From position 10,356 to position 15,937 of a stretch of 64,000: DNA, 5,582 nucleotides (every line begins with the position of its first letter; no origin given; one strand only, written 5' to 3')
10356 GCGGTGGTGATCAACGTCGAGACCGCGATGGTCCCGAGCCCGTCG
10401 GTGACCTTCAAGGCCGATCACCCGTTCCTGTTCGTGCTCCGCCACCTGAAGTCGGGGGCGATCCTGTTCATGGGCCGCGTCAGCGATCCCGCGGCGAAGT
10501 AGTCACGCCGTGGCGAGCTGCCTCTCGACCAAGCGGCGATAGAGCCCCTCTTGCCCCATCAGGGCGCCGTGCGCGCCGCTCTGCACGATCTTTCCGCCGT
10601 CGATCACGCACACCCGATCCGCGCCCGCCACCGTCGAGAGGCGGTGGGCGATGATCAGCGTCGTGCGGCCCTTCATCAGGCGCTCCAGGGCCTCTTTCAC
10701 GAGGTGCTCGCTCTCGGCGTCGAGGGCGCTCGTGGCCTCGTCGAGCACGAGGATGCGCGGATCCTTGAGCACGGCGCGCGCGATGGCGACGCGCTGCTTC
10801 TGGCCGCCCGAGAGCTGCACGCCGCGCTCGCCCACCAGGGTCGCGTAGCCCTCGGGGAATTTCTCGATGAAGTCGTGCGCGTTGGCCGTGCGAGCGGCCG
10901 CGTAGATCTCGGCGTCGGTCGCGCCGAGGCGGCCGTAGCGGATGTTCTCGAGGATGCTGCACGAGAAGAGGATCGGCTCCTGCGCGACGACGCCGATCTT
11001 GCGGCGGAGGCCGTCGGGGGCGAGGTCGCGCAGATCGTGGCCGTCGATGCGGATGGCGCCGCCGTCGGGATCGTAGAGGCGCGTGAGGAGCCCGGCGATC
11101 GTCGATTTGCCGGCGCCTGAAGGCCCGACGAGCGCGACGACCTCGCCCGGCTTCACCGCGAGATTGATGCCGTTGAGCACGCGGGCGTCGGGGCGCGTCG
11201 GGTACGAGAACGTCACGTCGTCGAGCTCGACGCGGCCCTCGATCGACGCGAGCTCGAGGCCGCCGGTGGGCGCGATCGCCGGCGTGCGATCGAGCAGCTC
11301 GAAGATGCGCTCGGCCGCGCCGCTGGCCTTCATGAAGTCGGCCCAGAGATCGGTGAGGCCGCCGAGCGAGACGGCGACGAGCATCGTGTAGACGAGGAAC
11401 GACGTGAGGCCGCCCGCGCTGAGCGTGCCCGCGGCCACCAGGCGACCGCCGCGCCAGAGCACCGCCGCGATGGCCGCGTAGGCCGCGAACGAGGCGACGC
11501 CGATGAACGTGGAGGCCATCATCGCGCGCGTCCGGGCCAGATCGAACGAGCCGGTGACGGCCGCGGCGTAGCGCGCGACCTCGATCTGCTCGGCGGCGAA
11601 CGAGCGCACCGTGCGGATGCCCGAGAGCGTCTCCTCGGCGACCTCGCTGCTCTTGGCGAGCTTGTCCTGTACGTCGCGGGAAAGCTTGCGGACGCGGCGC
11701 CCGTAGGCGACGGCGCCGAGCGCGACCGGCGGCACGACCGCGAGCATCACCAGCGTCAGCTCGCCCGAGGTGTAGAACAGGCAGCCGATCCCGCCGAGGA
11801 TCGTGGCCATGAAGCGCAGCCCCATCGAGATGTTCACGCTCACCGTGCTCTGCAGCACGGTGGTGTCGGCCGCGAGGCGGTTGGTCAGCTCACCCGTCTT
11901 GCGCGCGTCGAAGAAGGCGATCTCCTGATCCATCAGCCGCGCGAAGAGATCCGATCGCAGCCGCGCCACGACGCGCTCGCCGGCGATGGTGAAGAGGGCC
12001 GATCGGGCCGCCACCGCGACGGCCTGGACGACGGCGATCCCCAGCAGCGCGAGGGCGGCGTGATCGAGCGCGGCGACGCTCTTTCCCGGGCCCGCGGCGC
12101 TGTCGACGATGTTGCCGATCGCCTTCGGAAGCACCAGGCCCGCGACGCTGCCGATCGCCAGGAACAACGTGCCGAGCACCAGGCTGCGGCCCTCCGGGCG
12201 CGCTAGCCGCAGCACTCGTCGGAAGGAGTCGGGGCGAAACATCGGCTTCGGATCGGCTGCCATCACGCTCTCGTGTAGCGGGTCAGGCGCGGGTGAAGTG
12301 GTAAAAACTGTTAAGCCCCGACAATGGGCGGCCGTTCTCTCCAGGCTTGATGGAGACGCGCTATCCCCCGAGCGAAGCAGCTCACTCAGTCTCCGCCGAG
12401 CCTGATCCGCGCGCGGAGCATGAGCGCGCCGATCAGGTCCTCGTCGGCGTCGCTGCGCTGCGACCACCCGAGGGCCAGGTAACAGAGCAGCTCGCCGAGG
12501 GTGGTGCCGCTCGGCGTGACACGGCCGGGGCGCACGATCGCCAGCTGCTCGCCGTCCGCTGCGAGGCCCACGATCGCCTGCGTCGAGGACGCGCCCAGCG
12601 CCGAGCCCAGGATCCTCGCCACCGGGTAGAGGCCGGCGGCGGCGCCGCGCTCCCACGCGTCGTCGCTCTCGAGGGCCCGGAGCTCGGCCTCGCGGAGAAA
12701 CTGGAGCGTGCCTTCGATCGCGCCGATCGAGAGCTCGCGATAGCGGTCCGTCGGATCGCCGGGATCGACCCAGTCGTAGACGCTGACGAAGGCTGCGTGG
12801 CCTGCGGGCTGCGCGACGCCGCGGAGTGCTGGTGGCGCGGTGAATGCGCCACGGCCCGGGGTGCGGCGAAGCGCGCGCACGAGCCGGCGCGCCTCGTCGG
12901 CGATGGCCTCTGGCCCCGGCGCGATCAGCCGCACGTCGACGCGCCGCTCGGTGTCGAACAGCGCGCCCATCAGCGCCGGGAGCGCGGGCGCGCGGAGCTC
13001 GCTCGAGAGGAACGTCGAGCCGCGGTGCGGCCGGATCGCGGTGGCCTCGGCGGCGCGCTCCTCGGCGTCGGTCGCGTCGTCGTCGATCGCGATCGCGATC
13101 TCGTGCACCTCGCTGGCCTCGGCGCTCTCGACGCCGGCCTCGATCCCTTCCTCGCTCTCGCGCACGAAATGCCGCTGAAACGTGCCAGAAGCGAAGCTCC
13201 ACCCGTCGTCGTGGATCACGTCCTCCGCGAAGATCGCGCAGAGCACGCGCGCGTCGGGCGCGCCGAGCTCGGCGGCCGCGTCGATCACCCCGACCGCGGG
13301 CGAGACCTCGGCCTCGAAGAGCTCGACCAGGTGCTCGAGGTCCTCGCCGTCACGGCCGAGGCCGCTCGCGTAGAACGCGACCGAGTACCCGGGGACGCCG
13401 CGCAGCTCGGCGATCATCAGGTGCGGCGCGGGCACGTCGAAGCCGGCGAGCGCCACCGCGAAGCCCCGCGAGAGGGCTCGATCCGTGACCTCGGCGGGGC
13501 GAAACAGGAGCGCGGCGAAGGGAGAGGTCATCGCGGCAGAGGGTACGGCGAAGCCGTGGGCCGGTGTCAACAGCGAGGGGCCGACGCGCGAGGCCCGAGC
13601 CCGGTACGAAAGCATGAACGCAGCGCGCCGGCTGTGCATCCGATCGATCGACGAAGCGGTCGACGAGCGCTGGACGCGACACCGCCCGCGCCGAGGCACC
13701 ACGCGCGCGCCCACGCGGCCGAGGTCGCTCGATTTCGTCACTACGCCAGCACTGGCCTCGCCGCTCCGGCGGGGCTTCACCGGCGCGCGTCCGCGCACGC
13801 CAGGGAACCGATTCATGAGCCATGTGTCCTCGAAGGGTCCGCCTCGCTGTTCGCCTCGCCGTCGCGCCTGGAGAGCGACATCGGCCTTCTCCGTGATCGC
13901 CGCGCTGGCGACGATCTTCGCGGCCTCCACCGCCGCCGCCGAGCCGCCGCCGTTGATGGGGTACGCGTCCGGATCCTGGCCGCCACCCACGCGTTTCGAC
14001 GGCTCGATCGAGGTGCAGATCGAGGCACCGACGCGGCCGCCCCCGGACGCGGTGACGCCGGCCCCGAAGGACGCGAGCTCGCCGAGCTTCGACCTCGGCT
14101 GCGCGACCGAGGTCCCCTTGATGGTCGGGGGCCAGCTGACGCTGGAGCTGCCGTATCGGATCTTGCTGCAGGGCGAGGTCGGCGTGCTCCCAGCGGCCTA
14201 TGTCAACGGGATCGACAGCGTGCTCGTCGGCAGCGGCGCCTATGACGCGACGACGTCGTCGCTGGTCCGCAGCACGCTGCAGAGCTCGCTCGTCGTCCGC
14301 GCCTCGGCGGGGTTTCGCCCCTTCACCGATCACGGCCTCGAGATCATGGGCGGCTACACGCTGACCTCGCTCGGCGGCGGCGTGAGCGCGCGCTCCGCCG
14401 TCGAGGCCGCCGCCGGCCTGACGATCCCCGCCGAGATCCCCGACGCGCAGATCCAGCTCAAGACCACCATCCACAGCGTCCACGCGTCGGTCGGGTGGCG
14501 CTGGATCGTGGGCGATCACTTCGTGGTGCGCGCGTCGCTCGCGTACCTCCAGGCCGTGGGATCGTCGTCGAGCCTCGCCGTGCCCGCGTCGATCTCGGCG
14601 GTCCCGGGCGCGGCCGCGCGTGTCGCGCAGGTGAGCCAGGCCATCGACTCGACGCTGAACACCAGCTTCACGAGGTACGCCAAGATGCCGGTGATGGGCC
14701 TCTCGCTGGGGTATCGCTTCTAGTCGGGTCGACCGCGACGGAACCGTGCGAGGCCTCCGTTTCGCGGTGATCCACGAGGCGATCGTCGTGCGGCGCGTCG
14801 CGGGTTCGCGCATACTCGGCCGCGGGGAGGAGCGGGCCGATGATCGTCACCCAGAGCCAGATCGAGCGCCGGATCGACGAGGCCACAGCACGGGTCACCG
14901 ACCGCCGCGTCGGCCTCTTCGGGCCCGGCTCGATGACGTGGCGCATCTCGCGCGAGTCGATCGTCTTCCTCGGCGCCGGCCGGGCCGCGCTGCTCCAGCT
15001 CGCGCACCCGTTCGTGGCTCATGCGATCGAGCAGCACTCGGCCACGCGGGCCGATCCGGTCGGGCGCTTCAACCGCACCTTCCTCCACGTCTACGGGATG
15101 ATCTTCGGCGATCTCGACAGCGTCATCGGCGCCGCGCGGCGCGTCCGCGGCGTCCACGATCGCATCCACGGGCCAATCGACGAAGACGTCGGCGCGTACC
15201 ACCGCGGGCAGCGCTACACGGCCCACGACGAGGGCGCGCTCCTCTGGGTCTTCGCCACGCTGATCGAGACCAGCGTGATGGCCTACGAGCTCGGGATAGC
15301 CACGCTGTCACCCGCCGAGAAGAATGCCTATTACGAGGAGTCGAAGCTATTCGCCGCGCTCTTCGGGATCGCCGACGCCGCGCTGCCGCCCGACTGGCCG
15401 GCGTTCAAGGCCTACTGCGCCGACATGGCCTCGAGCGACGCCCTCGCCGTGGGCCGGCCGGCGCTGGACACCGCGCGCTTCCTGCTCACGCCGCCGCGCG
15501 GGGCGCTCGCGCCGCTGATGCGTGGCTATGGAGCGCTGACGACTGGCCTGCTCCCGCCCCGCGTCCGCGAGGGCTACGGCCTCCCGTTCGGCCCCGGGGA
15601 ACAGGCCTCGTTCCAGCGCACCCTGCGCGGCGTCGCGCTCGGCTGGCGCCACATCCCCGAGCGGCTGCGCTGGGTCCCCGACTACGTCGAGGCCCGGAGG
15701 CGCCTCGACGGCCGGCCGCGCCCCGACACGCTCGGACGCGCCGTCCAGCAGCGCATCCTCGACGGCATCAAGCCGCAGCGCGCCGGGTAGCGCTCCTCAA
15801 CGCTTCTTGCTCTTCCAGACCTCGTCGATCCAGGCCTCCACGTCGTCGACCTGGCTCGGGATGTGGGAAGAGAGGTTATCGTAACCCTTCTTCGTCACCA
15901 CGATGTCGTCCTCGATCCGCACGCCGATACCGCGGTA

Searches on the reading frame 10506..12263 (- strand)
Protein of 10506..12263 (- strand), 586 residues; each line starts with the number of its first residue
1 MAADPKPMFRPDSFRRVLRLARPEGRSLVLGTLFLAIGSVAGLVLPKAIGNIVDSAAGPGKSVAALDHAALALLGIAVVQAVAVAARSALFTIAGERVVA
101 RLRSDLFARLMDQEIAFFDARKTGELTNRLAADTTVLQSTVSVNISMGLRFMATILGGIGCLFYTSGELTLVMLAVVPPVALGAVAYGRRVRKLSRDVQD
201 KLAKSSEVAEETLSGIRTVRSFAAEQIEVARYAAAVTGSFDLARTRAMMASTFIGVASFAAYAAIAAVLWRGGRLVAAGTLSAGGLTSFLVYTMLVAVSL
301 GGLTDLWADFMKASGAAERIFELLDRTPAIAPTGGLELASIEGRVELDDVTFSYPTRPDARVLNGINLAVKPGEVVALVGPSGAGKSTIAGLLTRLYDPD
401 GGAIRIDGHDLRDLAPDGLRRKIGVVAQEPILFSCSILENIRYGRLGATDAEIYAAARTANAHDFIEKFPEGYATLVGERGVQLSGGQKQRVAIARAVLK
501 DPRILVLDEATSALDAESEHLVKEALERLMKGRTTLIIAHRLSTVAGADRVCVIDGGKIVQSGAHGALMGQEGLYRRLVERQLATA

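Call 26: search_protein_families(library=pfam, proteins=[window:10506-12263:-], max_evalue=0.001)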
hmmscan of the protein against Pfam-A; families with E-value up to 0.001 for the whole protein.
window:10506-12263:- (586 aa): 6 families
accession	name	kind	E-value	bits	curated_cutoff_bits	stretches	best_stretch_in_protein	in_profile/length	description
PF00664.28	ABC_membrane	-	9.6e-62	209.6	28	1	28-296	1-270/274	ABC transporter transmembrane region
PF00005.33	ABC_tran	-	1.6e-34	119.9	25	1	363-512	1-137/137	ABC transporter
PF02463.25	SMC_N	-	1.1e-06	28.7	40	1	483-552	136-209/220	RecF/RecN/SMC N terminal domain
PF13191.12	AAA_16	-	1.4e-05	26.1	32.6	1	374-530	25-160/167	AAA ATPase domain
PF06414.18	Zeta_toxin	-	7.3e-05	22.7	22.3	1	375-417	18-60/199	Zeta toxin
PF13401.12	AAA_22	-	0.00041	21.1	27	0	375-529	7-104/130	AAA domain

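Call 60: search_protein_families(library=padloc, proteins=[window:10506-12263:-], max_evalue=0.001)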
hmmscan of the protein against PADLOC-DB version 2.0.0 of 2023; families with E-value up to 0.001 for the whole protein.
window:10506-12263:- (586 aa): 2 families
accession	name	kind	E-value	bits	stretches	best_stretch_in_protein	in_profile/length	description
PDLC04135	mad3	-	1e-32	112.1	2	479-557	259-342/374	mads_3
PDLC04140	mad8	-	7.3e-09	33.6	1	360-539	14-230/314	mads_8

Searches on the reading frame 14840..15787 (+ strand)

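Call 26: search_protein_families(library=pfam, proteins=[window:14840-15787:+], max_evalue=0.001)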
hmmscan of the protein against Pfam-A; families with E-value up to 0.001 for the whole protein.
window:14840-15787:+ (316 aa): 1 family
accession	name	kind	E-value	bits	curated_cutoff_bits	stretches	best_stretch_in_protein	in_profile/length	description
PF09995.15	MPAB_Lcp_cat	-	2.9e-51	175.2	23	1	34-265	1-229/231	ER-bound oxygenase mpaB/B'/Rubber oxygenase, catalytic domain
